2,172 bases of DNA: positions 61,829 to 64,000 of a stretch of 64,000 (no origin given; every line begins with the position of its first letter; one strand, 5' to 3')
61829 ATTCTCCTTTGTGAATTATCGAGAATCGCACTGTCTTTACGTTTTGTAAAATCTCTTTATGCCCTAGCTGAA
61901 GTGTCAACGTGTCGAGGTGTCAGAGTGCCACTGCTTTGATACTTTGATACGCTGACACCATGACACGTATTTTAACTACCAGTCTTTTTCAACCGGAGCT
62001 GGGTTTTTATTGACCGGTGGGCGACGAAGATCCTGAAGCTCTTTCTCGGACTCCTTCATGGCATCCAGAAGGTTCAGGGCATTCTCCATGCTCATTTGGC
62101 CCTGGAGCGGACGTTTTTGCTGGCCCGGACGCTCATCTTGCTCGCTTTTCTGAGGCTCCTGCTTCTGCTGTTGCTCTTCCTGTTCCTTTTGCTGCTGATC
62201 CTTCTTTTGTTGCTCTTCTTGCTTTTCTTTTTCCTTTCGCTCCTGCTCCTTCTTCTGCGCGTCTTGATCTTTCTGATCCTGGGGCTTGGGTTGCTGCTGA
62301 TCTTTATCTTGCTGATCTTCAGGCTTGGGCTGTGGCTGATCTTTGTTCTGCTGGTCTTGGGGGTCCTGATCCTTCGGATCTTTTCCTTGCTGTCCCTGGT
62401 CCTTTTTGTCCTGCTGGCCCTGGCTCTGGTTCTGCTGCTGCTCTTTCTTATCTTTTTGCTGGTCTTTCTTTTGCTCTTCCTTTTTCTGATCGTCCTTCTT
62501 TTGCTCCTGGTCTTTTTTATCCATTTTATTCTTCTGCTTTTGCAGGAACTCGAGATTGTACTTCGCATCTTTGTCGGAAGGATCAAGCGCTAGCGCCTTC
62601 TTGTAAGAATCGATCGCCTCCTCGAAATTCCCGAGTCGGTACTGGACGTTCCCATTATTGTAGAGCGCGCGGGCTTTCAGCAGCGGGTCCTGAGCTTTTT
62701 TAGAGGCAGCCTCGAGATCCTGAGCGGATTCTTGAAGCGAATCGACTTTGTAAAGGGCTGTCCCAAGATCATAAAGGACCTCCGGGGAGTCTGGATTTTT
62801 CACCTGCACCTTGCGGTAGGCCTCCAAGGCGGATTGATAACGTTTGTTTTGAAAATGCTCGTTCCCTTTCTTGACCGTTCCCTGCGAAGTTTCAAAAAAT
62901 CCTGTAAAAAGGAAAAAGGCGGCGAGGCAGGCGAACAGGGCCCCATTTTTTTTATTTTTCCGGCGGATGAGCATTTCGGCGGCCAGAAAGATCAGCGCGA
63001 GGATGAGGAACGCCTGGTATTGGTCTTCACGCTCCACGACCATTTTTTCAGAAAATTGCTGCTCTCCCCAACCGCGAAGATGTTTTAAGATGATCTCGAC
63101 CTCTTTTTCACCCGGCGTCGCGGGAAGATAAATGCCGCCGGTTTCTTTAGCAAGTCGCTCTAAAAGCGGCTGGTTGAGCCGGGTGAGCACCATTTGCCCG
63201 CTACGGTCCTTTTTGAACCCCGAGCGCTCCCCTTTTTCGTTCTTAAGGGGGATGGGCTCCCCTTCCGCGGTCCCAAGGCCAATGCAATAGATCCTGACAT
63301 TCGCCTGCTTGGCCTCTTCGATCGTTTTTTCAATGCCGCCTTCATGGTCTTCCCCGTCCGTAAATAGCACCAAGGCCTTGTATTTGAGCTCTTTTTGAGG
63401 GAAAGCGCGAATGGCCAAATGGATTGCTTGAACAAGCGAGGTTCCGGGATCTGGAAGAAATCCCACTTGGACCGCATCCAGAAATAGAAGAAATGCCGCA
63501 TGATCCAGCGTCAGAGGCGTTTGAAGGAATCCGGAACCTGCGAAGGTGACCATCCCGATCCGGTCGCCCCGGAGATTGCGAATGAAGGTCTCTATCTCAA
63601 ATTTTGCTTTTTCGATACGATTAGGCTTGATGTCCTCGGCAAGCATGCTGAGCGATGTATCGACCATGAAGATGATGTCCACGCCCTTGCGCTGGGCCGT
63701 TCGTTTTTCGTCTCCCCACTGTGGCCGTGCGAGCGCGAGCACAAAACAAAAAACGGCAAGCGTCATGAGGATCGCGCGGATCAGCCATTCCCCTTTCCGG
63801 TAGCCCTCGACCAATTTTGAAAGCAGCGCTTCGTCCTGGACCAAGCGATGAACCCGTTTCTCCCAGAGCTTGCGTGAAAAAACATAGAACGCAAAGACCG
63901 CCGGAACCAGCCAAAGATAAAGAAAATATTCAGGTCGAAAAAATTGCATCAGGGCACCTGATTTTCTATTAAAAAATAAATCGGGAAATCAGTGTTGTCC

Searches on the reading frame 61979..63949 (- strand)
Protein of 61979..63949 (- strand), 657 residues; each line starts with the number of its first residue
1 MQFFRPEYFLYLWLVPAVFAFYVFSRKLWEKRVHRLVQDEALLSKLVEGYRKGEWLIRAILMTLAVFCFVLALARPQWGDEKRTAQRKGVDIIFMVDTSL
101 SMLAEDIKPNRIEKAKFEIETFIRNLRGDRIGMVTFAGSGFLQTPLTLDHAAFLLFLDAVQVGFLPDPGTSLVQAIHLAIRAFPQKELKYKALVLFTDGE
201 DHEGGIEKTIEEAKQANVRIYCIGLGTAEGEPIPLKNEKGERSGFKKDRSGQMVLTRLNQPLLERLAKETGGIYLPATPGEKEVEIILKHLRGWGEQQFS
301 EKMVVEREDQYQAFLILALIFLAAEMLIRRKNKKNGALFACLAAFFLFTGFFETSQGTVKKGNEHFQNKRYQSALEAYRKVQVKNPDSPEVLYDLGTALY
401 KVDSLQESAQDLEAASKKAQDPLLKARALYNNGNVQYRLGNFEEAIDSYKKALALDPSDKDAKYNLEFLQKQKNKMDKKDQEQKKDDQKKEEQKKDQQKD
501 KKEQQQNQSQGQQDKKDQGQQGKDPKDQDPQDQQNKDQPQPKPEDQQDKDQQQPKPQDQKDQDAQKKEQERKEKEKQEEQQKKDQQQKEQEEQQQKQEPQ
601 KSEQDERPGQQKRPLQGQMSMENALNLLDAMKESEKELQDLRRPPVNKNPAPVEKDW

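Call 20: search_protein_families(library=pfam, proteins=[window:61979-63949:-], max_evalue=0.01)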
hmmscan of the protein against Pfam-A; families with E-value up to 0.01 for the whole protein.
window:61979-63949:- (657 aa): 19 families
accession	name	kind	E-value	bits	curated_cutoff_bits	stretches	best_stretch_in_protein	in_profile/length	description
PF00515.34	TPR_1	-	2.3e-18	65.6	27.8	2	426-459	1-34/34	Tetratricopeptide repeat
PF07719.23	TPR_2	-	7.7e-18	63.5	27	1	426-459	1-34/34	Tetratricopeptide repeat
PF13519.12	VWA_2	-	9.3e-18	65.3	27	1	92-200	1-107/107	von Willebrand factor type A domain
PF13414.12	TPR_11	-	1.4e-17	63.5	26.8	2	433-466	1-34/42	TPR repeat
PF00092.34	VWA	-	1.1e-14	55.5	23.8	1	91-229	1-143/174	von Willebrand factor type A domain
PF13432.12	TPR_16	-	1.2e-13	51.6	32.7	2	393-459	1-64/65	Tetratricopeptide repeat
PF13371.12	TPR_9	-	1.6e-11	44.5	35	1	365-421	5-61/73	Tetratricopeptide repeat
PF14559.12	TPR_19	-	9.8e-10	39.1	25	2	366-425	2-62/68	Tetratricopeptide repeat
PF13181.12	TPR_8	-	3.2e-09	36.6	25.7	1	426-458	1-33/34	Tetratricopeptide repeat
PF13428.12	TPR_14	-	9e-09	35.6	23.5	0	435-465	10-40/44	Tetratricopeptide repeat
PF13424.12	TPR_12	-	3.8e-07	30.6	30.1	1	391-456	5-75/77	Tetratricopeptide repeat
PF24575.1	TPR_Slam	-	1.8e-06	28.8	35.2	0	367-410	59-101/104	Surface lipoprotein assembly modifier, N-terminal TPR repeats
PF13176.12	TPR_7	-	2.9e-05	24.2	27.9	1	428-460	1-35/36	Tetratricopeptide repeat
PF25064.1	ARM_TT21_5th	-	6e-05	23.8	27.8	1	366-453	12-99/117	TT21 fifth ARM repeats domain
PF13768.12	VWA_3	-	0.00012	22.6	27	1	165-227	73-135/155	von Willebrand factor type A domain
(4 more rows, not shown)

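Call 63: find_related_loci(query=window:61979-63949:-, collection=genome_contigs, flank=10000)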
Query window:61979-63949:- (657 aa) in genome_contigs; peptide patterns used: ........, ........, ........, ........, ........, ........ (x = any residue, [..] = any of these).
172 stretches matched a pattern; 59 encode a relative of the query (tblastn E <= 1e-3); 59 distinct loci.
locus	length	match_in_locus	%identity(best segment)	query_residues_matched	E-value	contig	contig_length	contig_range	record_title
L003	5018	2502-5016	88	1-538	0e+0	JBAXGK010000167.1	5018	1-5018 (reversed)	MAG: Candidatus Omnitrophota bacterium isolate ELA295 MAG295_167, whole genome shotgun sequence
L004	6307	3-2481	92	1-476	0e+0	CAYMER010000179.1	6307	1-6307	MAG TPA_asm: uncultured bacterium isolate binchicken_co18_506 genome assembly, contig: k141_2817848, whole genome shotgu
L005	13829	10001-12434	90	1-476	0e+0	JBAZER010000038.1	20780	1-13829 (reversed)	MAG: Candidatus Omnitrophota bacterium isolate SO_2017_LW3_130 NODE_6713_length_20780_cov_1.738488_LW162_2017, whole gen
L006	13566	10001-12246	91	1-476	0e+0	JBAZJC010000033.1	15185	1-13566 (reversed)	MAG: Candidatus Omnitrophota bacterium isolate SO_2017_LW4_11 scaffold_7605_c1_LW137-91_2017, whole genome shotgun seque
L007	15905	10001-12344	89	1-476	0e+0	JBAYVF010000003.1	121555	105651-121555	MAG: Candidatus Omnitrophota bacterium isolate SO_2016_LW3_53 scaffold00224_LW162_2016, whole genome shotgun sequence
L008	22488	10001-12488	87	1-476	0e+0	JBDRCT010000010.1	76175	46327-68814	MAG: Candidatus Omnitrophota bacterium isolate MEGAHIT-group-1.200 k141_7170245, whole genome shotgun sequence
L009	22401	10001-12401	89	1-476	0e+0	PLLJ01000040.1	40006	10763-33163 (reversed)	MAG: Candidatus Omnitrophota bacterium isolate fen_1321 73.20120800_E3X.43_contig_5274, whole genome shotgun sequence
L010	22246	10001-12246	84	1-476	0e+0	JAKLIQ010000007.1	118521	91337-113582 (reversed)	MAG: Candidatus Omnitrophota bacterium isolate RA.bin90 RA.bin90_7, whole genome shotgun sequence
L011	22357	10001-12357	85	1-476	0e+0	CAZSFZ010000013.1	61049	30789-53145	MAG TPA_asm: uncultured bacterium isolate binchicken_co117_453 genome assembly, contig: NODE_899_length_61049_cov_22.404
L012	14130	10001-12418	82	1-476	0e+0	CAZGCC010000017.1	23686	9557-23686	MAG TPA_asm: uncultured bacterium isolate binchicken_co113_1 genome assembly, contig: NODE_2363_length_23686_cov_3.76611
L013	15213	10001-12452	79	1-487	0e+0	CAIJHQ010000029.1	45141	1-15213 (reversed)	MAG: Candidatus Omnitrophica bacterium isolate AM-sed-core1-D1_bin-136 genome assembly, contig: bin-136:29/68, whole gen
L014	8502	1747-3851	78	1-492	0e+0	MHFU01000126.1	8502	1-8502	MAG: Omnitrophica bacterium RIFOXYB12_FULL_50_7 rifoxyb3_full_scaffold_4007, whole genome shotgun sequence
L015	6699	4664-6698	92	1-379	0e+0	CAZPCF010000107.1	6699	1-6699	MAG TPA_asm: uncultured bacterium isolate SRP178699_co1_136 genome assembly, contig: NODE_16478_length_6699_cov_4.177905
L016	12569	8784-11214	69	1-476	0e+0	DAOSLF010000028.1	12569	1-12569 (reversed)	MAG TPA_asm: Candidatus Omnitrophota bacterium isolate AMR_MDS_1630 NODE_5054_length_12569_cov_8.739732, whole genome sh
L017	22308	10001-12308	89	1-469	0e+0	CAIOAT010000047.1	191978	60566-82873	MAG: Candidatus Omnitrophica bacterium isolate AM-2014-D6_bin-627 genome assembly, contig: bin-627:47/50, whole genome s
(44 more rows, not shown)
